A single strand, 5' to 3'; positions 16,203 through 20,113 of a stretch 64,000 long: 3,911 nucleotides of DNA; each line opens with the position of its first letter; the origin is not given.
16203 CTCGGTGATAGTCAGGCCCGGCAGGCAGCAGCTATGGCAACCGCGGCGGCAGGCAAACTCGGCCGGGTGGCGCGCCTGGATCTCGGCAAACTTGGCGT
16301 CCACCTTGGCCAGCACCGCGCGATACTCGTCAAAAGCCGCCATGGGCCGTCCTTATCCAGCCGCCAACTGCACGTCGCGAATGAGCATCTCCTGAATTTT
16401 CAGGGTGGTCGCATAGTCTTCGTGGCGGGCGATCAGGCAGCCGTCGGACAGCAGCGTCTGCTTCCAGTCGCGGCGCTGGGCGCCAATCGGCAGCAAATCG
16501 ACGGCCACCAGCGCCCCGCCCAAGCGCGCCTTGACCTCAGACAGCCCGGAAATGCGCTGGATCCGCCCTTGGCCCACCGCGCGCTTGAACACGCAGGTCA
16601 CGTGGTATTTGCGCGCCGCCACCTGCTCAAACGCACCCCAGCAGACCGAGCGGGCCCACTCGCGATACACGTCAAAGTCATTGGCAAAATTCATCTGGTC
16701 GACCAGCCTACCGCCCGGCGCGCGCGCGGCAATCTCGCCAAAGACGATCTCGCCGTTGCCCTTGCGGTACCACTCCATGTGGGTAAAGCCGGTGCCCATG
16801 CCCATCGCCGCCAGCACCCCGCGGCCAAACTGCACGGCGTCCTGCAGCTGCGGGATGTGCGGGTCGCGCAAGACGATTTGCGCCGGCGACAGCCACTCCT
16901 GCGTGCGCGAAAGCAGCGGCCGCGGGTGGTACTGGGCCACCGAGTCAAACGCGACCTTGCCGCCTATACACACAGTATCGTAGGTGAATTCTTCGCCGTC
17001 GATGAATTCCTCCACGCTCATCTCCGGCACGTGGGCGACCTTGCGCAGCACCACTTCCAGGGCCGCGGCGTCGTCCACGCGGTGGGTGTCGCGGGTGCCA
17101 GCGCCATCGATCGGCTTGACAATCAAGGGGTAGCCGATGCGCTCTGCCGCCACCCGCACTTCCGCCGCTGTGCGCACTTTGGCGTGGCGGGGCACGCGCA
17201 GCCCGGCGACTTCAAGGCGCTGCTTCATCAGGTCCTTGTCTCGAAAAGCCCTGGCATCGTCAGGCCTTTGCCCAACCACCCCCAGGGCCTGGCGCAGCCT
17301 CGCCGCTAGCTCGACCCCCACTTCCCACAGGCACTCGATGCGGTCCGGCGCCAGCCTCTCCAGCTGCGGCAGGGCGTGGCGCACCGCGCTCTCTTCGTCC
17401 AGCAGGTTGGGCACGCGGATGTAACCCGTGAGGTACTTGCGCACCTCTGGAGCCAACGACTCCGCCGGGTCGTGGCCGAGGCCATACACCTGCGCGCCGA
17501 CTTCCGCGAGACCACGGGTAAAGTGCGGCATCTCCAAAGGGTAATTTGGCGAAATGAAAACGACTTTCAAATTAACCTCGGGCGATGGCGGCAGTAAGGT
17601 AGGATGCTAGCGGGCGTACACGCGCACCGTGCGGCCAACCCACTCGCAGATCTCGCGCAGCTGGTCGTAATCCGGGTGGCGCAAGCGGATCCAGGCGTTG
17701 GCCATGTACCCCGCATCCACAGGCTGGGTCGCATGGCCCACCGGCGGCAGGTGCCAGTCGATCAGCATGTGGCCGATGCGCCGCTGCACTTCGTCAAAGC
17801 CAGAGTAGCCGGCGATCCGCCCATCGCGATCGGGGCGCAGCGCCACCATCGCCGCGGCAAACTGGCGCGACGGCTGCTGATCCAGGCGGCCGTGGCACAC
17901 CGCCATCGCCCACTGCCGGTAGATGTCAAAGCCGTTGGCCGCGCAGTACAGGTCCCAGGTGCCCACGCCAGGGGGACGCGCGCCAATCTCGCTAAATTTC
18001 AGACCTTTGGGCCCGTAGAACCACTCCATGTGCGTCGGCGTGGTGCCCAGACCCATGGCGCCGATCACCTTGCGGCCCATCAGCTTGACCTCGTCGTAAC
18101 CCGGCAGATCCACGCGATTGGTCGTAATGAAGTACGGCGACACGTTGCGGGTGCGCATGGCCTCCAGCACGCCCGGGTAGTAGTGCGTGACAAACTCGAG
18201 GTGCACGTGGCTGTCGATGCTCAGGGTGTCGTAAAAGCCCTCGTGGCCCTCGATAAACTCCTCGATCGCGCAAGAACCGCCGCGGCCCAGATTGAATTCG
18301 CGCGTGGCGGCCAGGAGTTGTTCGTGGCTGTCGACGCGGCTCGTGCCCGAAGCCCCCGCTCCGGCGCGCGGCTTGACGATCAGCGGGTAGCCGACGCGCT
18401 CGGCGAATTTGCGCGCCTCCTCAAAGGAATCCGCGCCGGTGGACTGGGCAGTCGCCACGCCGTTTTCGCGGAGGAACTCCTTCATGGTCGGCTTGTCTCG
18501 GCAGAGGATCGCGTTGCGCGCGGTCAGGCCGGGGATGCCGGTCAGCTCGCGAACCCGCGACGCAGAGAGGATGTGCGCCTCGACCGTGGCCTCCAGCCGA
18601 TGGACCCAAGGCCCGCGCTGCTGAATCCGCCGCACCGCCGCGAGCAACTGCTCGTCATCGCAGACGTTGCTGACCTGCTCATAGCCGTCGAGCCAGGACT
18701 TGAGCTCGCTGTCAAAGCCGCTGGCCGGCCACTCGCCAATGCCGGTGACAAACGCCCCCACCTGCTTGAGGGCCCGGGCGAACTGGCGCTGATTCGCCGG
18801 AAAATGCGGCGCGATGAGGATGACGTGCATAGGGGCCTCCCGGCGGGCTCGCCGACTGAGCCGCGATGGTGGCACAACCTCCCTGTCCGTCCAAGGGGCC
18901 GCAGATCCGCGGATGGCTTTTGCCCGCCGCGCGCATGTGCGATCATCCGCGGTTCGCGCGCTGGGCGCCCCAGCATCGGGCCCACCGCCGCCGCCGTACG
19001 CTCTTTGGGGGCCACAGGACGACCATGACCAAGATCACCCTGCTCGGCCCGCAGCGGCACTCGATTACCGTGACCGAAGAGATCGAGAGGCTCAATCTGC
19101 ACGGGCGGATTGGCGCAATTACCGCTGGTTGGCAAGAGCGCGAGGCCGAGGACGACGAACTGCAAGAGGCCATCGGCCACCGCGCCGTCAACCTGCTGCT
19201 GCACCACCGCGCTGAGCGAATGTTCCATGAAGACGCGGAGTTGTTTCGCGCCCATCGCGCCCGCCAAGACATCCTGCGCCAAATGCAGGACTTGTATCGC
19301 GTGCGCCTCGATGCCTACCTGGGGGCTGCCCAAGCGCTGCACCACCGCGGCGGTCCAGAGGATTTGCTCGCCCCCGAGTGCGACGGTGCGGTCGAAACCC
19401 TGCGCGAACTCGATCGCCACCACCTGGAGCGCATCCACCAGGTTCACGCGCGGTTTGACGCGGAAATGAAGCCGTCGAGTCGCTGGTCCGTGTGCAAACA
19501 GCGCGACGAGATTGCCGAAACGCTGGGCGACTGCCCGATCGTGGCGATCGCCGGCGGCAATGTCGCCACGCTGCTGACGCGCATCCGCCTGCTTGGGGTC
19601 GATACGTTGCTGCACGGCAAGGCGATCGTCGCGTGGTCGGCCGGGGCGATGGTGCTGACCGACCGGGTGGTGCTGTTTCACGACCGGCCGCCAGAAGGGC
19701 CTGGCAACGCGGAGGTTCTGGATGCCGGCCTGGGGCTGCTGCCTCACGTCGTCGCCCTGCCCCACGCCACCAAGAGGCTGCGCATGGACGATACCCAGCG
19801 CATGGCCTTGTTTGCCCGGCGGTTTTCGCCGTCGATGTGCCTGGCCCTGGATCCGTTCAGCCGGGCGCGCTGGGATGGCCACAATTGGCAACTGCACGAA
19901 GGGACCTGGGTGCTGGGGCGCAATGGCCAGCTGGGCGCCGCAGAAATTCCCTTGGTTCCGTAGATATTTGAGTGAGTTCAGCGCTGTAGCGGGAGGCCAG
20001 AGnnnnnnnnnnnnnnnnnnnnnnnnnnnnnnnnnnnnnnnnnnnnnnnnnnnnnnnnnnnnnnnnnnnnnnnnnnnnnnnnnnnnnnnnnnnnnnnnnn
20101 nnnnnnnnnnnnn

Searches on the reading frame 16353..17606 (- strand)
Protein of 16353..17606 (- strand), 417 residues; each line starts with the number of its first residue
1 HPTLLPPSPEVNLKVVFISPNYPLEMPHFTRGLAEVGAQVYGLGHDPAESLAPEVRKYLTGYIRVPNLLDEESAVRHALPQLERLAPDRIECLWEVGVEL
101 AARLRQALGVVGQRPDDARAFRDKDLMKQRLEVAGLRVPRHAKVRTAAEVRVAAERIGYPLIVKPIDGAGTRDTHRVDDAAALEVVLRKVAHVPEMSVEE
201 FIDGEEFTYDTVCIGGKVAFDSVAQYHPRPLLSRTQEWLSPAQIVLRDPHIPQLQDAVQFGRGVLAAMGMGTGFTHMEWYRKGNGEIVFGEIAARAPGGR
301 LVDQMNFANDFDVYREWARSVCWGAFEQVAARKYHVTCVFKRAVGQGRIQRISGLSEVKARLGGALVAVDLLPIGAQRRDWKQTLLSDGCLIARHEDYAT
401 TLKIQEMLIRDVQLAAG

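Call 8: search_protein_families(library=pfam, proteins=[window:16353-17606:-], max_evalue=0.001)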
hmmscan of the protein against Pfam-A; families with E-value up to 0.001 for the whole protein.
window:16353-17606:- (417 aa): 4 families
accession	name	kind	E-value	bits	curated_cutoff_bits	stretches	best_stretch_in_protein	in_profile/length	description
PF02222.28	ATP-grasp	-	1.6e-07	31.6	27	1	130-295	2-162/179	ATP-grasp domain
PF02655.19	ATP-grasp_3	-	4.7e-06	27.2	23.2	1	123-220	3-87/160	ATP-grasp domain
PF13535.11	ATP-grasp_4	-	1.6e-05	25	27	1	157-299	1-155/160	ATP-grasp domain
PF02786.22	CPSase_L_D2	-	0.00038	20.5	19.8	1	123-189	1-69/211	Carbamoyl-phosphate synthase L chain, ATP binding domain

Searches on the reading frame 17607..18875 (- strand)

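Call 8: search_protein_families(library=pfam, proteins=[window:17607-18875:-], max_evalue=0.001)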
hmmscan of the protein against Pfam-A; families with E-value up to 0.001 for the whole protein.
window:17607-18875:- (422 aa): 5 families
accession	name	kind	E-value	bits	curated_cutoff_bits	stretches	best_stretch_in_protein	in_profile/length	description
PF02222.28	ATP-grasp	-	4.6e-10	39.9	27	1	134-312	2-174/179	ATP-grasp domain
PF02786.22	CPSase_L_D2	-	1.5e-08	34.8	19.8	1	127-209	1-90/211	Carbamoyl-phosphate synthase L chain, ATP binding domain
PF01071.24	GARS_A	-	1.3e-05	25.5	27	1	127-219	2-100/194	Phosphoribosylglycinamide synthetase, ATP-grasp (A) domain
PF02655.19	ATP-grasp_3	-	0.00024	21.7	23.2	1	125-212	1-73/160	ATP-grasp domain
PF07478.18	Dala_Dala_lig_C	-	0.00024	21.1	24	1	152-212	26-85/204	D-ala D-ala ligase C-terminus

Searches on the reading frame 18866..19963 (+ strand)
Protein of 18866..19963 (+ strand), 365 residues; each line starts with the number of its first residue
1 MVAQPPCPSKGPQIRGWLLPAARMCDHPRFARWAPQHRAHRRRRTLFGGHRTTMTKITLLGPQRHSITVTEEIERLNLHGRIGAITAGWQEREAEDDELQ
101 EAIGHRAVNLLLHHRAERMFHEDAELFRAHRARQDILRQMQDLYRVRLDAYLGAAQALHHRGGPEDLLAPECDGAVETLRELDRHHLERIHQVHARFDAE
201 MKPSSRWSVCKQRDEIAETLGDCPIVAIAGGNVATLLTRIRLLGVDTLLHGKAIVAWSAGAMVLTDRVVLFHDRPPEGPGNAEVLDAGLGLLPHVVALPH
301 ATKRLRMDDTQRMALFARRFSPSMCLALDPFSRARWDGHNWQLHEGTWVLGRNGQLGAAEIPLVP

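Call 8: search_protein_families(library=pfam, proteins=[window:18866-19963:+], max_evalue=0.001)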
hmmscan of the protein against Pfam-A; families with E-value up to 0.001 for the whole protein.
window:18866-19963:+ (365 aa): 1 family
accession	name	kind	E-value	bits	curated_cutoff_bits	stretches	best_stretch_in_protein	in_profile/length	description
PF03575.23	Peptidase_S51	-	9.1e-09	35.7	23.9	1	202-311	62-176/206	Peptidase family S51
